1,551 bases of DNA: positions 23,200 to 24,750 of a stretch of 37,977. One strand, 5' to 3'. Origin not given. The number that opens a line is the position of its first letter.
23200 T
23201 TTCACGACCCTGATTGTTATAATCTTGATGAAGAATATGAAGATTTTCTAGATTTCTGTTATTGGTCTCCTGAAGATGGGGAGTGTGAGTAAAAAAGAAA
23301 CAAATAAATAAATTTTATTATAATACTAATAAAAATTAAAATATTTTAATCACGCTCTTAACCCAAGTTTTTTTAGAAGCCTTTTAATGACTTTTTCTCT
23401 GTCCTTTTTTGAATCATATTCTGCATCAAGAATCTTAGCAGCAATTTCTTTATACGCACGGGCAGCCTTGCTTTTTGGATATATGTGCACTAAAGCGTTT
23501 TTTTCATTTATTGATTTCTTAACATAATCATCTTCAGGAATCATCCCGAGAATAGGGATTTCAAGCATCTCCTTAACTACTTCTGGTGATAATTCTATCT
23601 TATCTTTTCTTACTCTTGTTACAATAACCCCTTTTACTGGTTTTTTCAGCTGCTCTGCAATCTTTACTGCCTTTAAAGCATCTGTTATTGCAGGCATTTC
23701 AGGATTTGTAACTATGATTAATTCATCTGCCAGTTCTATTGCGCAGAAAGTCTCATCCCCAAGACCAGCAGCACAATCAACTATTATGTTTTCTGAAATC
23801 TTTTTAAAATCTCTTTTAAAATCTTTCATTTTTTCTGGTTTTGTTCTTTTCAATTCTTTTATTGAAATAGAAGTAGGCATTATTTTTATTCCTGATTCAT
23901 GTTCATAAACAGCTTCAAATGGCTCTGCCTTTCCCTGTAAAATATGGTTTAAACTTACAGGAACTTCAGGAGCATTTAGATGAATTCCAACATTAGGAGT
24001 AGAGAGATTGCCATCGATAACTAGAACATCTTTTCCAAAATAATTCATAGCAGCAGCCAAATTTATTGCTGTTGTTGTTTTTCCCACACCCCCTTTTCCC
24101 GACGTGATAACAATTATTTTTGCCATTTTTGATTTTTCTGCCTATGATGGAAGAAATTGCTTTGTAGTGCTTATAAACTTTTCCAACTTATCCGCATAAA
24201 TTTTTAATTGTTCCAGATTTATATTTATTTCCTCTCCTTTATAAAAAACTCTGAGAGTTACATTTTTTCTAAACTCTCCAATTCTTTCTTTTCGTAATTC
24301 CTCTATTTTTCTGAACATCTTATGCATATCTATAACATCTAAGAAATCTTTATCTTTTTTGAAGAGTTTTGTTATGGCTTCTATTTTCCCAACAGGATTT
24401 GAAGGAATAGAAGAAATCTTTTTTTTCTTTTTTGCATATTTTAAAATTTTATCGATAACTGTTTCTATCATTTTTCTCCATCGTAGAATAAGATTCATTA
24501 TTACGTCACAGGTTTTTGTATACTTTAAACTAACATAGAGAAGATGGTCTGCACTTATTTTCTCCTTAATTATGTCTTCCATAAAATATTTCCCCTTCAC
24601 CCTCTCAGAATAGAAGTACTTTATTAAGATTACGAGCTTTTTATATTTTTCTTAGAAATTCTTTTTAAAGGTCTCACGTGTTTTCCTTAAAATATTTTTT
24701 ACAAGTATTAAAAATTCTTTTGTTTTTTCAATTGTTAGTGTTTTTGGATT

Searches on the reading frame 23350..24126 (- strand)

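Call 16: search_protein_families(library=pfam, proteins=[window:23350-24126:-], max_evalue=0.01)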
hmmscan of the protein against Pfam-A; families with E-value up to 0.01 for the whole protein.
window:23350-24126:- (258 aa): 11 families
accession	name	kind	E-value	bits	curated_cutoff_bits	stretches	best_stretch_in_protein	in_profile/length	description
PF01656.29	CbiA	-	1.5e-22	80.3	25.4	1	5-210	1-123/125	CobQ/CobB/MinD/ParA nucleotide binding domain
PF10609.15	ParA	-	8e-22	78.3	27.1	1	2-232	3-245/246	NUBPL iron-transfer P-loop NTPase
PF13614.12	AAA_31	-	1.5e-18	67.8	27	1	3-160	2-167/177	AAA domain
PF00142.24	Fer4_NifH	-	2.4e-15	57.2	25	2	130-236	138-248/271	4Fe-4S iron sulfur cluster binding proteins, NifH/frxC family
PF06564.18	CBP_BcsQ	-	1.3e-08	35.1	21.3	1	3-231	2-232/234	Cellulose biosynthesis protein BcsQ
PF13500.12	AAA_26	-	1.5e-08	35.2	27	1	132-203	127-195/198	AAA domain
PF09140.17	MipZ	-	9.5e-06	25.5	20.7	1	4-137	2-126/262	ATPase MipZ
PF02374.21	ArsA_ATPase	-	1.2e-05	25.1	24.3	1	5-37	3-35/305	Anion-transporting ATPase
PF07015.17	VirC1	-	0.002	18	24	0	3-41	2-40/231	VirC1 protein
PF03796.21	DnaB_C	-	0.0048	16.8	27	1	5-117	21-136/255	DnaB-like helicase C terminal domain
PF13481.12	AAA_25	-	0.0075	16.4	27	0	3-33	33-62/195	AAA domain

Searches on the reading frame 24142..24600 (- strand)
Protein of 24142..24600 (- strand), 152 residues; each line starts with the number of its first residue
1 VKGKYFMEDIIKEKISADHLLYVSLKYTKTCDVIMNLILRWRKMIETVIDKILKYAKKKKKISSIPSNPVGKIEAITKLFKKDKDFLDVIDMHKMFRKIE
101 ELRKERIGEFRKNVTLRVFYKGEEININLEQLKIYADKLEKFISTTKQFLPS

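Call 16: search_protein_families(library=pfam, proteins=[window:24142-24600:-], max_evalue=0.01)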
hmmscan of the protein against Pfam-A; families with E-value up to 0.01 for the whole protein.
window:24142-24600:- (152 aa): 1 family
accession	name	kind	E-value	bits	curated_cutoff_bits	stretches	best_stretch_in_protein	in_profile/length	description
PF19302.4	DUF5915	-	0.0021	18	27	1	91-144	41-94/195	Domain of unknown function (DUF5915)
